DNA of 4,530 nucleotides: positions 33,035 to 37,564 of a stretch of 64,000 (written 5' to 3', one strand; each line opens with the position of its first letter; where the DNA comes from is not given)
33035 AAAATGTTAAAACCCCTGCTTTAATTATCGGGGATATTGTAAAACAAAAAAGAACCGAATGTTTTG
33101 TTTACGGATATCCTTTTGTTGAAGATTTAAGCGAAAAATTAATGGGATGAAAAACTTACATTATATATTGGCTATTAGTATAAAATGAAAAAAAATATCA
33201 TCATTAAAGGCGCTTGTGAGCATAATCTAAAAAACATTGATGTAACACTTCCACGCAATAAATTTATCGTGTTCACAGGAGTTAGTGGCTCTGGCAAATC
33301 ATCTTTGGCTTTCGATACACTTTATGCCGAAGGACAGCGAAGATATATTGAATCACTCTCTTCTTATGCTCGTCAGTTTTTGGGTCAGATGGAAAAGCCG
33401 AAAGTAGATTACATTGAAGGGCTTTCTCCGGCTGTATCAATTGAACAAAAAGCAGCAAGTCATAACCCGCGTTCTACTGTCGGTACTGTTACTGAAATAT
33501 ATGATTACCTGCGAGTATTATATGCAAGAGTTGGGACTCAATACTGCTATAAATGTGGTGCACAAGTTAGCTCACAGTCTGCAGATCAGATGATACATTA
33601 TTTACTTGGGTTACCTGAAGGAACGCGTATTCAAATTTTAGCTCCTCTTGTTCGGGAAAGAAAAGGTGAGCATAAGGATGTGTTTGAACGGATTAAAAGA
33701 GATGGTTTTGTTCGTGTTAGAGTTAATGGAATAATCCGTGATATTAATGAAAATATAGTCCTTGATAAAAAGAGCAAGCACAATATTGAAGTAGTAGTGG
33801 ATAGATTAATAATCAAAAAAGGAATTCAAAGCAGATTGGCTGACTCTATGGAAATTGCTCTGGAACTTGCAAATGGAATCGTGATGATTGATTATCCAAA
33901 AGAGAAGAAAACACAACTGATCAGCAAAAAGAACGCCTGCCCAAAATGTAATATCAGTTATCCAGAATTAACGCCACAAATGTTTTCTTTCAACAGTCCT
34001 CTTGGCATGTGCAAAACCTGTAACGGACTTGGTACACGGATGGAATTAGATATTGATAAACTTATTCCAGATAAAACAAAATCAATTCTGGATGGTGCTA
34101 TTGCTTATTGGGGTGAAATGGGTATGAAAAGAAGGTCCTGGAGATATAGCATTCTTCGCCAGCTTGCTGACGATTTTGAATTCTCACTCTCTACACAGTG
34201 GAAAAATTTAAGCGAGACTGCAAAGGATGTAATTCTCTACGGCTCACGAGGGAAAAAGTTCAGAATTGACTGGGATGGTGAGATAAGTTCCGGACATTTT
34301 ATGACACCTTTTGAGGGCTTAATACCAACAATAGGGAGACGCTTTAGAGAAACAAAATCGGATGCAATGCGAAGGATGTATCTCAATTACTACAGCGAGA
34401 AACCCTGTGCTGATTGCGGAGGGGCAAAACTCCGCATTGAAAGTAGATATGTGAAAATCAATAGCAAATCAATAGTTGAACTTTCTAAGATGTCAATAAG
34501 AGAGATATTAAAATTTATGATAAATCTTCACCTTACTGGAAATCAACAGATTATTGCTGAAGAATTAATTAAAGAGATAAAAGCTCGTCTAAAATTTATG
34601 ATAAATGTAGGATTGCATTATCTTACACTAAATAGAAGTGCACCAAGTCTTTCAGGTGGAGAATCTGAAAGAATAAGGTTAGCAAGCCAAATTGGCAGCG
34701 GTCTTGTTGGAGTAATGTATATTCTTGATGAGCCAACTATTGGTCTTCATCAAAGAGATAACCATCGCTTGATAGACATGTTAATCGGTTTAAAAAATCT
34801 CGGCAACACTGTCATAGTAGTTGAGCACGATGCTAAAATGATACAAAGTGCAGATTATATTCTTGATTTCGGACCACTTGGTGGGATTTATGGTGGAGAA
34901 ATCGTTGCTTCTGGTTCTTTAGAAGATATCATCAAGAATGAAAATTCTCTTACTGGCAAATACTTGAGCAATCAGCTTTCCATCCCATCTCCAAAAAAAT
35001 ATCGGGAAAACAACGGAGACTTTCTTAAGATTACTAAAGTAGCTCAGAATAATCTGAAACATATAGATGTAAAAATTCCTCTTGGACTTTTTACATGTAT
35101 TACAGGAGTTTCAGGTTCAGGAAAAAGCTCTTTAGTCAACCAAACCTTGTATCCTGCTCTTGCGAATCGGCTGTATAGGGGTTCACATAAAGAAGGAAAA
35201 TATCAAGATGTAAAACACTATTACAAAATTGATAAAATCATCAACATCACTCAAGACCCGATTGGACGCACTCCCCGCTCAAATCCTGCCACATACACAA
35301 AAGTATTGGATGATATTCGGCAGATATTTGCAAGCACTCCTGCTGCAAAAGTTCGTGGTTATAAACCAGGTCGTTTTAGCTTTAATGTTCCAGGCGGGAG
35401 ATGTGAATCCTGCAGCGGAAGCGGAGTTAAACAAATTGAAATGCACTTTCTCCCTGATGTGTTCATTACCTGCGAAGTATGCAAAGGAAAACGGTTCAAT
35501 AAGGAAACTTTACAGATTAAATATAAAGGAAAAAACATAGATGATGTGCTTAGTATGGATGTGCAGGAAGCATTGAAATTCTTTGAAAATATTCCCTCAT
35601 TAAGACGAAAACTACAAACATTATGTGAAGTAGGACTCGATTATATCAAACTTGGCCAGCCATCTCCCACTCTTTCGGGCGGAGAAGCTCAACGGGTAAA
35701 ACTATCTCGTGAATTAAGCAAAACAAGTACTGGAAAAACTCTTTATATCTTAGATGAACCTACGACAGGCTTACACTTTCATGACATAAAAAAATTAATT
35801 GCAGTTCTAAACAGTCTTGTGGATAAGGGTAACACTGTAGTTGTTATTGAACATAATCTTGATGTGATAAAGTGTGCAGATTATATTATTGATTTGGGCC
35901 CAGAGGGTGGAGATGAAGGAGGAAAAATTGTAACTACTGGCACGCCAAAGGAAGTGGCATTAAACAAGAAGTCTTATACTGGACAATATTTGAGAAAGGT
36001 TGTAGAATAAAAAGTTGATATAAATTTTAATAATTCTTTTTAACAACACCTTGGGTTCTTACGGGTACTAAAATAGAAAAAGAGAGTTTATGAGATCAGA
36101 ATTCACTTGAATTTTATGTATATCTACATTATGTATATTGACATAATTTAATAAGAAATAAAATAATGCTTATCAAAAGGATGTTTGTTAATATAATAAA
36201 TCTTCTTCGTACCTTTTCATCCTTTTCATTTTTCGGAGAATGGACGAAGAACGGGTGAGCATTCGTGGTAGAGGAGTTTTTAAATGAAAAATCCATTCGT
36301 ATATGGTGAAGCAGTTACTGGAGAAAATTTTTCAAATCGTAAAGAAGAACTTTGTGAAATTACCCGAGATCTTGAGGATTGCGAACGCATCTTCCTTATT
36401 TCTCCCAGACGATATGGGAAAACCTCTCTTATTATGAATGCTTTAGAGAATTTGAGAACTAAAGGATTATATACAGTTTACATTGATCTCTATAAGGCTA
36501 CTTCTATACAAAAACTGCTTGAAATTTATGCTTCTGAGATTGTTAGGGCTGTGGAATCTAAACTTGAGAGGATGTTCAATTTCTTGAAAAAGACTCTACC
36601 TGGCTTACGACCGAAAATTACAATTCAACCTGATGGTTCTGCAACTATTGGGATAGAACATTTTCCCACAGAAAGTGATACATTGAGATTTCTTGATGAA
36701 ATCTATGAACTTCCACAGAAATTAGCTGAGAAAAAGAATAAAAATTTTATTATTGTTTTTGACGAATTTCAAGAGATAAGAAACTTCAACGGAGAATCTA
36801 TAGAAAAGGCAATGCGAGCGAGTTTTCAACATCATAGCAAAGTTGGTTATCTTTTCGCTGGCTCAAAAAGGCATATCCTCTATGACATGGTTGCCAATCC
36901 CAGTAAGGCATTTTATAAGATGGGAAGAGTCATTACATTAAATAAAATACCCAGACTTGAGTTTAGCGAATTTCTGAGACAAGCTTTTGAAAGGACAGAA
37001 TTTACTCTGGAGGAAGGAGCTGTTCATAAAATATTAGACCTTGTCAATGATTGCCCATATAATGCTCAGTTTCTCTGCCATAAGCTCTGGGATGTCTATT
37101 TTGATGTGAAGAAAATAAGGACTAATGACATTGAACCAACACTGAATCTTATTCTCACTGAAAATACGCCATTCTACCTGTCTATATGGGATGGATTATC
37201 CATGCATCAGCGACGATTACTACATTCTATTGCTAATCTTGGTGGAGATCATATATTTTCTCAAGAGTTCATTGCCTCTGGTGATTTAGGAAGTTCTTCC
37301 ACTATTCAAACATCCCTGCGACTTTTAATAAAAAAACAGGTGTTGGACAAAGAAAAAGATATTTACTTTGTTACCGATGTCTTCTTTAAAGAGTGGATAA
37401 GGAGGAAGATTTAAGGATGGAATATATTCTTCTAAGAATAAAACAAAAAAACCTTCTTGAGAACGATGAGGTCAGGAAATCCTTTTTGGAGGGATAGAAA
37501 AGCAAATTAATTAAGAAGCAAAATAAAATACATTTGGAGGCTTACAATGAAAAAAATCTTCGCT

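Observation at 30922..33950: A 765-bp duplication of the uvrA 5' end brackets an AAA/DUF4143 ATPase gene, with a divergence gradient and almost only synonymous differences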

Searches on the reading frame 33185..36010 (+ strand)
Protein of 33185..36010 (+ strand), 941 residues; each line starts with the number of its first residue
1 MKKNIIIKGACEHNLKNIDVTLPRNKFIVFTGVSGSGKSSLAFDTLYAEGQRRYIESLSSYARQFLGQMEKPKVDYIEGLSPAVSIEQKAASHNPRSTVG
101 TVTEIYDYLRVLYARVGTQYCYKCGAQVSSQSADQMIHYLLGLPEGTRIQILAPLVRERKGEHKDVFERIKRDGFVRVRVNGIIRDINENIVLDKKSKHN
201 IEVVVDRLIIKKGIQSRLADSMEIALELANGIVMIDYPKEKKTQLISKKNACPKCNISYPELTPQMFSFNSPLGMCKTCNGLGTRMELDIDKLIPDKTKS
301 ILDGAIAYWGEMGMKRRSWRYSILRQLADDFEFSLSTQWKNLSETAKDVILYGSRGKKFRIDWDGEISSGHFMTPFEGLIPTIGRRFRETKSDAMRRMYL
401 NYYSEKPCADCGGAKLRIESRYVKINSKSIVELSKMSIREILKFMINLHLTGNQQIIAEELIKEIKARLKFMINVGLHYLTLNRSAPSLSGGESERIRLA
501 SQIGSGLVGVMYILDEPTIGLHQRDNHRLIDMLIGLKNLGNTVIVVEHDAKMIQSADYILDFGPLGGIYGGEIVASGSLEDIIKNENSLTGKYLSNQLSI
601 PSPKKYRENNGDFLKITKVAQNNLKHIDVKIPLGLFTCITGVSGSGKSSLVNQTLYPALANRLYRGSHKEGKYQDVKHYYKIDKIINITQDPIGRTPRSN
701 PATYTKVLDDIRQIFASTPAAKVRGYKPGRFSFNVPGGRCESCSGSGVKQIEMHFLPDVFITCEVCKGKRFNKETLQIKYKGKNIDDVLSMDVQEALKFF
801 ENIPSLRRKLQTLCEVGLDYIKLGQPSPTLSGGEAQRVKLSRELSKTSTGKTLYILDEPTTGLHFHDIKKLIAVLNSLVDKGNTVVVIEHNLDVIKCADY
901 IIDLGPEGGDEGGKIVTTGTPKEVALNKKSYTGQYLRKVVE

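Call 7: search_protein_families(library=pfam, proteins=[window:33185-36010:+])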
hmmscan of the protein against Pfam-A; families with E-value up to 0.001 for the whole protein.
window:33185-36010:+ (941 aa): 9 families
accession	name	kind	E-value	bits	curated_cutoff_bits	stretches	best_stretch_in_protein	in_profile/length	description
PF17760.6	UvrA_inter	-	1.9e-39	134.4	23.3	1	131-237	1-107/109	UvrA interaction domain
PF17755.6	UvrA_DNA-bind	-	1.7e-31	109.2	23.2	1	289-399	1-108/110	UvrA DNA-binding domain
PF00005.33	ABC_tran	-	1.7e-17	64.7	25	0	813-861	92-137/137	ABC transporter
PF02463.25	SMC_N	-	1.7e-09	37.9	40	0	769-902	135-209/220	RecF/RecN/SMC N terminal domain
PF20703.3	nSTAND1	-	6.6e-08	33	27.1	0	635-666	34-60/379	Novel STAND NTPase 1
PF03193.22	RsgA_GTPase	-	4e-07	30.5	30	0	604-656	77-128/174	RsgA GTPase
PF13555.12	AAA_29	-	2.2e-06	27.8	27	0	634-651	23-39/61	P-loop containing region of AAA domain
PF13191.12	AAA_16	-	2.6e-05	25.2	32.6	0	635-661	25-51/167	AAA ATPase domain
PF20720.3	nSTAND3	-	3.8e-05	23.9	27.2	0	20-47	12-39/155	Novel STAND NTPase 3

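Call 14: find_related_loci(query=window:33185-36007:+, collection=genome_contigs, flank=10000)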
Query window:33185-36007:+ (941 aa) in genome_contigs; peptide patterns used: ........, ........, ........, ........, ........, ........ (x = any residue, [..] = any of these).
600 stretches matched a pattern (row limit reached: there are more); 574 encode a relative of the query (tblastn E <= 1e-3); the best 80 are kept; 80 distinct loci.
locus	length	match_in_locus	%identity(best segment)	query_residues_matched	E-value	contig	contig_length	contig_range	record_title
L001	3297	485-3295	91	1-937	0e+0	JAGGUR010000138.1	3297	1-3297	MAG: Candidatus Cloacimonadota bacterium isolate AUK079 PB_MBMC_033_c_000000000052, whole genome shotgun sequence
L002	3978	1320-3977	93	1-936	0e+0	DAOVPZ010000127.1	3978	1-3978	MAG TPA_asm: Candidatus Cloacimonadota bacterium isolate CSMAG_1562 CSMAG_1562_k141_757406_length_3978_cov_66.2395, whol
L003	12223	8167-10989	66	1-940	0e+0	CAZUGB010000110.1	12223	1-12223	MAG TPA_asm: uncultured Candidatus Cloacimonadota bacterium isolate binchicken_co219_449 genome assembly, contig: k141_5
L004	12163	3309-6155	64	1-941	0e+0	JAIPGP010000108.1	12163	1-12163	MAG: Candidatus Cloacimonadota bacterium isolate Tobar13.5m-G52 Tobar13-5m-C5975, whole genome shotgun sequence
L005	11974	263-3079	59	3-940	0e+0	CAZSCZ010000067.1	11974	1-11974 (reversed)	MAG TPA_asm: uncultured Spirochaetia bacterium isolate binchicken_co256_261 genome assembly, contig: NODE_13596_length_1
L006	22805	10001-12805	58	3-940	0e+0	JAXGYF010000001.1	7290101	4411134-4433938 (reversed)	MAG: Candidatus Vecturithrix sp. isolate AnMBR.bin507 bin507_1, whole genome shotgun sequence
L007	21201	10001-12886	55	2-940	0e+0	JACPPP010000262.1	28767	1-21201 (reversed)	MAG: Armatimonadetes bacterium isolate NC_groundwater_630_Ag_B-0.1um_56_30 B_1_S1_Biohub_coassembly_k141_4077051, whole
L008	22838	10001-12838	54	2-941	0e+0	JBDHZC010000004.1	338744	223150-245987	MAG: Armatimonadota bacterium isolate AS-MESO-3CA.311 NODE_61_length_338744_cov_10.369927, whole genome shotgun sequence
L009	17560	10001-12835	54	1-941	0e+0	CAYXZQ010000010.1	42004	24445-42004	MAG TPA_asm: uncultured Methanosarcinales archaeon isolate SRP214966_co3_191 genome assembly, contig: NODE_794_length_42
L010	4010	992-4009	53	3-936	0e+0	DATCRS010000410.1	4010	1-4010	MAG TPA_asm: Devosia sp. isolate SMAG_U7285 k141_606563, whole genome shotgun sequence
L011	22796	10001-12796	54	1-941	0e+0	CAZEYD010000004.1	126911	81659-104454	MAG TPA_asm: Candidatus Woesearchaeota archaeon isolate binchicken_co47_27 genome assembly, contig: NODE_69_length_12691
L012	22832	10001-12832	51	3-940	0e+0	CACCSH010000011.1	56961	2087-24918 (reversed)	uncultured SAR116 cluster alpha proteobacterium isolate AG-901-N10 genome assembly, contig: AG-901-N10_NODE_11, whole ge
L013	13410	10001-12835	54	3-940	0e+0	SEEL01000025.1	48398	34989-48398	MAG: Hyphomicrobiales bacterium isolate PMG_193 scaffold_911, whole genome shotgun sequence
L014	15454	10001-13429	52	4-938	0e+0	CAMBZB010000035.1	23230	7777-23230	MAG: Flavobacterium psychrophilum isolate LE-02apr19-52 genome assembly, contig: LE-02apr19-C2610, whole genome shotgun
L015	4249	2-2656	52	5-940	0e+0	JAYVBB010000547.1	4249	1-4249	MAG: Pseudomonadota bacterium isolate GL27_UP_concoct_47 GL27_UP_concoct_47_546, whole genome shotgun sequence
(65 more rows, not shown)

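Call 50: search_protein_families(library=ncbifam, proteins=[window:33185-36010:+], max_evalue=0.001)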
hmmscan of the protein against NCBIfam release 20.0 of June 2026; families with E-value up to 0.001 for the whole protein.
window:33185-36010:+ (941 aa): 173 families (the best 25 are shown)
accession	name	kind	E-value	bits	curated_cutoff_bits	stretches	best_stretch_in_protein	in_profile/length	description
NF001503.0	PRK00349.1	equivalog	0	1475.4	1147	1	2-940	3-941/943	excinuclease ABC subunit UvrA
TIGR00630.1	uvra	equivalog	0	1410.3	729.8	1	4-925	1-924/924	excinuclease ABC subunit UvrA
NF001885.0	PRK00635.1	equivalog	3.5e-236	787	3054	1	5-937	6-916/1809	excinuclease ABC subunit A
TIGR04521.1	ECF_ATPase_2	equivalog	2.1e-34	118.9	330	3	464-594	119-244/279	energy-coupling factor transporter ATPase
TIGR03608.1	L_ocin_972_ABC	subfamily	6.3e-33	114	254.85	2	806-904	112-206/206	putative bacteriocin export ABC transporter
NF040873.1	AztA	equivalog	2.8e-31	108.6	220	2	816-903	107-190/191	zinc ABC transporter ATP-binding protein AztA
TIGR02857.1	CydD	equivalog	5.8e-30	104.7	435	2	821-904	450-529/529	thiol reductant ABC exporter subunit CydD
TIGR02673.1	FtsE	equivalog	6.4e-30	104.4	264.85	2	810-897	119-202/214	cell division ATP-binding protein FtsE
TIGR04520.1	ECF_ATPase_1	equivalog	3.2e-29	102.2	315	2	812-929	120-228/269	energy-coupling factor transporter ATPase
NF010068.0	PRK13548.1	equivalog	3.7e-28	98.3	261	2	825-925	133-231/261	heme ABC transporter ATP-binding protein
NF010155.0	PRK13634.1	equivalog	2.4e-26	92.7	413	2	466-608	122-255/290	energy-coupling factor ABC transporter ATP-binding protein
NF010153.0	PRK13631.1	equivalog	2.9e-24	85.6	463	2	809-932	156-271/320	cobalt transporter ATP-binding subunit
TIGR03873.1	F420-0_ABC_ATP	hypoth_equivalog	8e-24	84.3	372.4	2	828-925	136-225/256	putative F420-0 ABC transporter ATP-binding protein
TIGR01166.1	cbiO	subfamily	1.7e-23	83.1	211.8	2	483-552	122-189/190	cobalt ABC transporter, ATP-binding protein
TIGR00972.1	3a0107s01c2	equivalog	2.5e-23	82.7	343.2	2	823-936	138-243/248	phosphate ABC transporter ATP-binding protein PstB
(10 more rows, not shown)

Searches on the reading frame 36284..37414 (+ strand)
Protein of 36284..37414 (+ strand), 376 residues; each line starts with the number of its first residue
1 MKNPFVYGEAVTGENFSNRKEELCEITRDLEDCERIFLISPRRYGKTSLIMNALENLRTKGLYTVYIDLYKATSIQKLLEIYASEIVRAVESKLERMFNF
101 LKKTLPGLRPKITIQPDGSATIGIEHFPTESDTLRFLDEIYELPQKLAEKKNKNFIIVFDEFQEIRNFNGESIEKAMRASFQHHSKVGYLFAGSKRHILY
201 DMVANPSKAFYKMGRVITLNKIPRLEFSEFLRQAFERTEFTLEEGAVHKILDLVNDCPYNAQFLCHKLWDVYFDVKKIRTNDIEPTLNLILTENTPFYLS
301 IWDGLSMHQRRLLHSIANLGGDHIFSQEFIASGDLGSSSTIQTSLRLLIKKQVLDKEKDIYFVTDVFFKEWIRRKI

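Call 7: search_protein_families(library=pfam, proteins=[window:36284-37414:+])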
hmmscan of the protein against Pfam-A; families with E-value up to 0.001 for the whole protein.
window:36284-37414:+ (376 aa): 4 families
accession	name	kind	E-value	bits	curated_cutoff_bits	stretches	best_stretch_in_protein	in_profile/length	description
PF01637.24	ATPase_2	-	9.2e-12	45.7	33.2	1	16-205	1-166/225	ATPase domain predominantly from Archaea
PF13173.12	AAA_14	-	1e-06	29.2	27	0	138-230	47-128/129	AAA domain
PF13191.12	AAA_16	-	2e-05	25.6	32.6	1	35-178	26-157/167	AAA ATPase domain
PF14516.12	AAA_35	-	6.8e-05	22.3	27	1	36-89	34-92/331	AAA-like domain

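Call 49: search_protein_families(library=padloc, proteins=[window:36284-37414:+], max_evalue=0.01)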
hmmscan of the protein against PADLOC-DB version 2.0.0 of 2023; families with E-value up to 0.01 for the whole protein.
window:36284-37414:+ (376 aa): 3 families
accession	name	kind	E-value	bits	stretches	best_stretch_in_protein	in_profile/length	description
PDLC04791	PDC-S01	-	6.9e-05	19.7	1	27-200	11-126/395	-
PDLC04787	PDC-S01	-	0.00012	19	0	132-233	72-160/412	-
PDLC04789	PDC-S01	-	0.00082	16.5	0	25-63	9-47/375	-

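Call 50: search_protein_families(library=ncbifam, proteins=[window:36284-37414:+], max_evalue=0.001)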
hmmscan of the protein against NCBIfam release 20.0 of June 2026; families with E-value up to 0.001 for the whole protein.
window:36284-37414:+ (376 aa): 2 families
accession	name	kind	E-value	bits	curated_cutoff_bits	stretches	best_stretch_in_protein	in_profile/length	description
NF053861.1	DS8_antiphage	equivalog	0.00014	19.8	790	1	18-76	355-413/994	anti-phage protein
NF053860.1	DS41_1_antiphage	equivalog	0.00034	19.7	370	0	25-101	31-107/448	anti-phage protein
